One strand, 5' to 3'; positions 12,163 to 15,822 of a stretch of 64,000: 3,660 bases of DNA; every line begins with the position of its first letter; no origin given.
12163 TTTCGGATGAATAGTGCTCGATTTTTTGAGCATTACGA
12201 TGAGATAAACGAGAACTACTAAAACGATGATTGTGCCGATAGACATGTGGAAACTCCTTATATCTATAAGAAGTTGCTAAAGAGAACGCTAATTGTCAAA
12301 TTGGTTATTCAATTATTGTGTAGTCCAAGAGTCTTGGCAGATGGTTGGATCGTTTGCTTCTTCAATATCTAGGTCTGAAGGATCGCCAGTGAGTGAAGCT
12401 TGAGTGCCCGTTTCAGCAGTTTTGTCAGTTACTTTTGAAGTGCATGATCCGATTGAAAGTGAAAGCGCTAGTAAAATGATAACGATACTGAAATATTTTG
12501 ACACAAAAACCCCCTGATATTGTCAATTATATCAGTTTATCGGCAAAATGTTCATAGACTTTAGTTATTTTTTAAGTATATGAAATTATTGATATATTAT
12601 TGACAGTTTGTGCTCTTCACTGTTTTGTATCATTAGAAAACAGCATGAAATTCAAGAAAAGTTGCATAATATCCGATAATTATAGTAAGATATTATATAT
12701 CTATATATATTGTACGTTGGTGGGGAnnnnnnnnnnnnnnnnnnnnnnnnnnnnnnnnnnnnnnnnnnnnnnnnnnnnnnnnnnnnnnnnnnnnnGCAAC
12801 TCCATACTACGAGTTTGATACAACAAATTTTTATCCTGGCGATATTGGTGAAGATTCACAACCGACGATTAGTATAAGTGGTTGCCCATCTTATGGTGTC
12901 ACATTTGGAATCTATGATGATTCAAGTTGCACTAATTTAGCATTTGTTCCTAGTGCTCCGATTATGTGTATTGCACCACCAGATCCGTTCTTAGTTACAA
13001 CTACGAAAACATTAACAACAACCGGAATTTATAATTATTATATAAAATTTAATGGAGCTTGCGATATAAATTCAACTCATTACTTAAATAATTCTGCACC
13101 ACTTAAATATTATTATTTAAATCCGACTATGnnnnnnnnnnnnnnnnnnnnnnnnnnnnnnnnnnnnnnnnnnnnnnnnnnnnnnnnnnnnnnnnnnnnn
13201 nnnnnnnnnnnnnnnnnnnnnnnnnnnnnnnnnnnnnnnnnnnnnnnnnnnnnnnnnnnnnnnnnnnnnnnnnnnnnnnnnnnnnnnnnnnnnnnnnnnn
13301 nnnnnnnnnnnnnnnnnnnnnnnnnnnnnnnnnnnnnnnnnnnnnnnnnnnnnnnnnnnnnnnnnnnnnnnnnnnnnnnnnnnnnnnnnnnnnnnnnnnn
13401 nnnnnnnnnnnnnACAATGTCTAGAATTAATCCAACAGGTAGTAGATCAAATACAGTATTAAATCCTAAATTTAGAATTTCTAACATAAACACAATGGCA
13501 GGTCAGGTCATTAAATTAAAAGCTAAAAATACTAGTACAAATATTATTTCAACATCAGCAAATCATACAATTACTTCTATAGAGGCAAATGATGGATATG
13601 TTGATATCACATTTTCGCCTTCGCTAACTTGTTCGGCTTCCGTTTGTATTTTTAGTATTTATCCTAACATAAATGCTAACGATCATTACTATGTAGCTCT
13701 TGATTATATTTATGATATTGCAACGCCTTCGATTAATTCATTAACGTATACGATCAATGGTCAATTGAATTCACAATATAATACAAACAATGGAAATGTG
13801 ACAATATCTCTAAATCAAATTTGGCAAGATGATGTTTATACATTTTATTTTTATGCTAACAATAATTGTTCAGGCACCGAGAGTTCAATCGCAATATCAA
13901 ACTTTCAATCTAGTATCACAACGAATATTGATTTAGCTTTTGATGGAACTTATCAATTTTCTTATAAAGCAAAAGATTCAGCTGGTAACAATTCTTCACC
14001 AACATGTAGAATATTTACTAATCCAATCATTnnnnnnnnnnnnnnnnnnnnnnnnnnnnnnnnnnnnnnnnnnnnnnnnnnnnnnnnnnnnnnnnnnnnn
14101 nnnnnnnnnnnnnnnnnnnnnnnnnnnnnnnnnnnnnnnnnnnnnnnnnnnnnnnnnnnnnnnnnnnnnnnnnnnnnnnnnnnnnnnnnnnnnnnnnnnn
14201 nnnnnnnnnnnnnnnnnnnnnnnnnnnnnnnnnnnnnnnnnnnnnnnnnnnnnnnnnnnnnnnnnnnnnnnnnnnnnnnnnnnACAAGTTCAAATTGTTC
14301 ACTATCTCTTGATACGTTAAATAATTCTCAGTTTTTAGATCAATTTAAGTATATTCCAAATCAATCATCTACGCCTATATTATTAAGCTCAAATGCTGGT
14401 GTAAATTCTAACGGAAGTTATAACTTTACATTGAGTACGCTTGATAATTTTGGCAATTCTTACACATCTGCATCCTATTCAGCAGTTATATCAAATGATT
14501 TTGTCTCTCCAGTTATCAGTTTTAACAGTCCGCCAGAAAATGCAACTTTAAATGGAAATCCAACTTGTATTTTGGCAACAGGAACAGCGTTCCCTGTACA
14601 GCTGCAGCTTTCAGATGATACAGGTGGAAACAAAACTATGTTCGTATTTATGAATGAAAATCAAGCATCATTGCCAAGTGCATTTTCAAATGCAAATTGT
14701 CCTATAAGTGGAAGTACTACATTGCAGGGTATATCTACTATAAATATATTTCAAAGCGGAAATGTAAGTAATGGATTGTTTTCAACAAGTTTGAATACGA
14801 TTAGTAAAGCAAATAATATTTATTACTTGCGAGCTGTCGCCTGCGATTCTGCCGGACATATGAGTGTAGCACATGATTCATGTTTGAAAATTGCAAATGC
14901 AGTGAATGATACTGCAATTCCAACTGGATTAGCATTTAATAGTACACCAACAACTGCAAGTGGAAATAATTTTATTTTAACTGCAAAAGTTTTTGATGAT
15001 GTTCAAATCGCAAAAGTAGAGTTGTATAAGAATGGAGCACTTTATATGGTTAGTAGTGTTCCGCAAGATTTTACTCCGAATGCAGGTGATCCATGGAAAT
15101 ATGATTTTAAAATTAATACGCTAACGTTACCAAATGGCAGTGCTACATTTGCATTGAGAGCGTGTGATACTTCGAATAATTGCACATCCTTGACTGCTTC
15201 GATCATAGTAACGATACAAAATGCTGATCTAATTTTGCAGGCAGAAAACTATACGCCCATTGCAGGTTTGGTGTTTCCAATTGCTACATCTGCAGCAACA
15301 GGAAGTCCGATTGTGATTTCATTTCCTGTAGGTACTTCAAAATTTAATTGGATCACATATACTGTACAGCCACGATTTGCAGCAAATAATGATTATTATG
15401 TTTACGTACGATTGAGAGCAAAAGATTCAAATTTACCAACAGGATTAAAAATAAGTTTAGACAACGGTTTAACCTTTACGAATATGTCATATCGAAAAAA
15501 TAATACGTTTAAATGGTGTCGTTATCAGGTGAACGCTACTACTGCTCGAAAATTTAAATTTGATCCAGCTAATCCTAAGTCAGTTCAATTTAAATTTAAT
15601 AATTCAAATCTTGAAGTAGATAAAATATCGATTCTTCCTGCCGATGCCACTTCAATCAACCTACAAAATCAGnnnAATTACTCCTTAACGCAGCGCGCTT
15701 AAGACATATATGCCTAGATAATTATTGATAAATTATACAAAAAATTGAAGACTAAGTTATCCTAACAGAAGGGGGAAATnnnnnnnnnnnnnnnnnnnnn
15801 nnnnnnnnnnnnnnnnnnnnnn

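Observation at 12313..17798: Surface-protein island: a 982-aa Asn/Ser/Thr-rich secreted protein plus a Cys-capped-repeat DUF1566 lipoprotein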

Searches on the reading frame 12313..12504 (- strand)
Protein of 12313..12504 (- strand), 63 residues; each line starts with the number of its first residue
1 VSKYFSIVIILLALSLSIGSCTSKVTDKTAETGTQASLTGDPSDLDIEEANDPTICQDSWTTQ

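Call 3: search_protein_families(library=pfam, proteins=[window:12313-12504:-], max_evalue=1)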
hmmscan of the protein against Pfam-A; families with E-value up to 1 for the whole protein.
window:12313-12504:- (63 aa): 1 family
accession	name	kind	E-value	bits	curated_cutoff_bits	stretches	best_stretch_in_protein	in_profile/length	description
PF19678.4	DUF6180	-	0.11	13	26.9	1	15-46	15-46/102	Family of unknown function (DUF6180)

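Call 4: search_protein_families(library=ncbifam, proteins=[window:12313-12504:-], max_evalue=1)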
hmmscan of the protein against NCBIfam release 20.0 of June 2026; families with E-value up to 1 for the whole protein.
window:12313-12504:- (63 aa): 1 family
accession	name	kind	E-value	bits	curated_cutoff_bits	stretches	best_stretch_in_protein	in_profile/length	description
NF050142.1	PG1828_fam_lipo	equivalog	0.037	14.7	50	1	1-34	1-34/59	PG1828 family lipoprotein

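Call 56: search_protein_families(library=phrogs, proteins=[window:12313-12504:-], max_evalue=0.1)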
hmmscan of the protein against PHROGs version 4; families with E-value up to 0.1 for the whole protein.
window:12313-12504:- (63 aa): 2 families
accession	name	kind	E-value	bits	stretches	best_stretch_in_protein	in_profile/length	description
phrog_5214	-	unknown function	0.022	15.4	1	1-44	1-44/171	-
phrog_2863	-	unknown function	0.092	13.8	1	3-50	7-57/132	-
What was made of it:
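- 12313..12504 (-): 63-aa small lipoprotein (signal plus lipobox ..LSIGS|C; the mature part of about 42 aa has one more Cys). No family above noise (calls 3, 4, 56).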

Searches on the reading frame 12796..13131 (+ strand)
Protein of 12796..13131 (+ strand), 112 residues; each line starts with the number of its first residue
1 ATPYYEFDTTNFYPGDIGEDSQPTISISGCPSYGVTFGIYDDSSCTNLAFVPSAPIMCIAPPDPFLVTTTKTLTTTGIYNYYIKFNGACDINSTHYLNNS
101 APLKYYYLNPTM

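Call 62: search_protein_families(library=pfam, proteins=[window:12796-13131:+], max_evalue=0.1)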
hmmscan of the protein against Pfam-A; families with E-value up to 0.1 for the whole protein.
window:12796-13131:+ (112 aa): 0 families

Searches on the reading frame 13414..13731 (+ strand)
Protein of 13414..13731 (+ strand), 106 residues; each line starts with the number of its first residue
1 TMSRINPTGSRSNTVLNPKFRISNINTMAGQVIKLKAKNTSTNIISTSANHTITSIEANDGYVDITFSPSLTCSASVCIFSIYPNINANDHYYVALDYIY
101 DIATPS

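Call 62: search_protein_families(library=pfam, proteins=[window:13414-13731:+], max_evalue=0.1)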
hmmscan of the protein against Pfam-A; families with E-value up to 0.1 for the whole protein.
window:13414-13731:+ (106 aa): 1 family
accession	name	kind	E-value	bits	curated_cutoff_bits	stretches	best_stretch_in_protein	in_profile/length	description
PF21838.2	DUF6897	-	0.07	13.3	23.9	0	87-102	40-55/58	Domain of unknown function (DUF6897)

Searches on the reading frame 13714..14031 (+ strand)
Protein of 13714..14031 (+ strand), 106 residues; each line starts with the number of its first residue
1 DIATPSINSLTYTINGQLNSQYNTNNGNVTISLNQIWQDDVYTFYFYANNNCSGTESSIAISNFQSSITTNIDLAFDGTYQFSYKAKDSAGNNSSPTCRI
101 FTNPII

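Call 62: search_protein_families(library=pfam, proteins=[window:13714-14031:+], max_evalue=0.1)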
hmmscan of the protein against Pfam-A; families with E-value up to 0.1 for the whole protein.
window:13714-14031:+ (106 aa): 6 families
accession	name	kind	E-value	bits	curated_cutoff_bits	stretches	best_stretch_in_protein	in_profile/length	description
PF19077.6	Big_13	-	2.2e-05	25.3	27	1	5-97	5-94/102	Bacterial Ig-like domain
PF16403.11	Bact_surface_Ig-like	-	0.00021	21.7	27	1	51-95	21-64/71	Bacterial surface protein, Ig-like domain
PF17963.7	Big_9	-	0.0038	18.5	23.6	1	26-100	16-88/89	Bacterial Ig domain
PF18981.6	InlK_D3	-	0.025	15.1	25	1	55-97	31-69/75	Internalin K domain (D3/D4)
PF22352.2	K319L-like_PKD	-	0.058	13.8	27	0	30-98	13-80/84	K319L-like, PKD domain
PF12245.14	Big_3_2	-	0.065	13.9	23.3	0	76-96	93-113/122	Bacterial Ig-like domain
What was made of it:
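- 12844..14016 (+): aa 40-430 of the 982-aa protein: about four Big_13-type Ig-like repeats with a conserved Cys pair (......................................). Big_13 scores 25.3 bits on aa 334-426, below the threshold of 27 (call 62).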

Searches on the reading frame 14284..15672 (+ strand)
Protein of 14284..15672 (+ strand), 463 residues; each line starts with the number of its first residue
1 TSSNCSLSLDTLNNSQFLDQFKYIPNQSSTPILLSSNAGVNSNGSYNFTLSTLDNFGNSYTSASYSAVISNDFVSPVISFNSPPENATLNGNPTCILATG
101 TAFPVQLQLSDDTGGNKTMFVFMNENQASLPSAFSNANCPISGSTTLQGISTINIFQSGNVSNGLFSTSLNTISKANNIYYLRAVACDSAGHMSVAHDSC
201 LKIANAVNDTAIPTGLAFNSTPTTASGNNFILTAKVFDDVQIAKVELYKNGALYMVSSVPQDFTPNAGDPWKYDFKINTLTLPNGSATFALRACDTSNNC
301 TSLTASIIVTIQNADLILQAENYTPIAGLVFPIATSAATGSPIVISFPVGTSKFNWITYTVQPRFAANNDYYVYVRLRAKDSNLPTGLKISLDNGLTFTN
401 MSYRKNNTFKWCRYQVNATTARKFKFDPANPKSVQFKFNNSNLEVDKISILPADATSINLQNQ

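Call 57: predict_structure(alignment_id=A7)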
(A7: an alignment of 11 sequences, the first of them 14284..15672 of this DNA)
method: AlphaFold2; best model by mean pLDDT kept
length: 463 residues; sequences in the alignment: 11
mean_pLDDT: 70.4   pTM: 0.46
mean pLDDT of the five models: 70.4, 70.2, 66.3, 65.9, 64.6
residues with pLDDT >= 90: 57; 70-90: 182; 50-70: 164; < 50: 60
segments of 3 or more residues with pLDDT < 50: 1-23, 25-27, 38-40, 87-90, 142-146, 148-152, 456-459, 461-463
pLDDT, mean of each block of 10 residues (from residue 1): 40 43 48 51 62 68 69 80 65 73 84 74 83 63 48 59 78 77 84 85 73 91 80 90 92 89 78 88 85 90 95 61 57 53 70 67 57 76 62 63 70 58 64 68 77 57 38
secondary structure, 60 per line:
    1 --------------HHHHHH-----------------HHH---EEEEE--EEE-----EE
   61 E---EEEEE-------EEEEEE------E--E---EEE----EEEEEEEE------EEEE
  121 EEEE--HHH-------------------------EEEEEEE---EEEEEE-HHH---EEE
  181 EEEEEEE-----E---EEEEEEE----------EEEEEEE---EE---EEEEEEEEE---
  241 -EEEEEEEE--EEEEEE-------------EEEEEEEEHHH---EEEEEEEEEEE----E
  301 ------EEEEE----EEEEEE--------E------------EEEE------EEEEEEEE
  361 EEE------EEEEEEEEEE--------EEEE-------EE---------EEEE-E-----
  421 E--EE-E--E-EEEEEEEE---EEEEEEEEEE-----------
elements in order: H15-20 E44-48 E51-53 E59-61 E65-69 E77-82 E96-98 E103-110 E117-124 E155-161 E165-170 E178-187 E197-203 E214-220 E229-237 E242-249 E252-257 E271-278 E285-295 E307-311 E316-321 E343-346 E353-363 E370-379 E388-391 E410-413 E432-439 E443-452
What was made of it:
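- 14317..15231 (+): aa 531-835: Ig-like domains of Big_7 type (531-620, 681-740, 743-835). AF2 pLDDT is 73-95 for aa 679-829 (call 57).
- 15232..15672 (+): aa 836-982: conserved C-terminal beta-sandwich related to Cry-toxin domain III and the galactose-binding-like fold. The AF2 model is all-beta with pLDDT 53-77 (call 57).
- On Big_7 bacterial Ig domain (PF17957): The Ig fold is modelled with pLDDT 78-95 (call 57).
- Closest known: Cry delta-endotoxin domain III. Same: The model is all-beta (call 57).
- It is all-beta in the model (call 57). The C-terminal domain model is only moderately confident (pLDDT 53-77, call 57).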

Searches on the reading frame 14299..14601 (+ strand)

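Call 62: search_protein_families(library=pfam, proteins=[window:14299-14601:+], max_evalue=0.1)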
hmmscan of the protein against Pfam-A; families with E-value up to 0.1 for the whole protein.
window:14299-14601:+ (101 aa): 2 families
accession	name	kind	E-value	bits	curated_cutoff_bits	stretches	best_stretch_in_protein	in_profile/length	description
PF05295.16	Luciferase_N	-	0.03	14.8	25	1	43-77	27-61/82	Luciferase/LBP N-terminal domain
PF13750.12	Big_3_3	-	0.047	13.8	27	0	36-76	12-54/157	Bacterial Ig-like domain (group 3)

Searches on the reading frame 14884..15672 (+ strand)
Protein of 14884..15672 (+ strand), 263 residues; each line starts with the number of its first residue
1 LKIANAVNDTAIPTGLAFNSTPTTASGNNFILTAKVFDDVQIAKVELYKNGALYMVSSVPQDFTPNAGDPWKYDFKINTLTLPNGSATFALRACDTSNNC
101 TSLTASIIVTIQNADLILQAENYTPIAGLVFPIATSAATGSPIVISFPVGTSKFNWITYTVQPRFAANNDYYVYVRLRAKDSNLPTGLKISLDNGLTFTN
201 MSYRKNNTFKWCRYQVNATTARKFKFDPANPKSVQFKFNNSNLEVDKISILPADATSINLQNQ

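Call 67: find_related_loci(query=A8, collection=metagenome_contigs, flank=10000)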
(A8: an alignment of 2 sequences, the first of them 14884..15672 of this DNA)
Query A8 (263 aa) in metagenome_contigs; peptide patterns used: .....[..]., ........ (x = any residue, [..] = any of these).
600 stretches matched a pattern, but none encodes a relative of the query by tblastn (E <= 1e-3).

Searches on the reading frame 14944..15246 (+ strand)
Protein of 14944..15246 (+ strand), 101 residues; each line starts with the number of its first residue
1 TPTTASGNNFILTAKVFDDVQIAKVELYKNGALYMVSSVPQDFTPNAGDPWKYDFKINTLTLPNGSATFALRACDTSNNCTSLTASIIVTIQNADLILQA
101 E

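Call 62: search_protein_families(library=pfam, proteins=[window:14944-15246:+], max_evalue=0.1)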
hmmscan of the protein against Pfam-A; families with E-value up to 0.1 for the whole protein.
window:14944-15246:+ (101 aa): 1 family
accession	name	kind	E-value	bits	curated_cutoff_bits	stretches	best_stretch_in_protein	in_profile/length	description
PF17957.7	Big_7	-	8.3e-07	30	24.1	1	5-68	15-67/70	Bacterial Ig domain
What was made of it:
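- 14317..15231 (+): Big_7 scores 30 bits against a gathering score of 24.1 (call 62).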
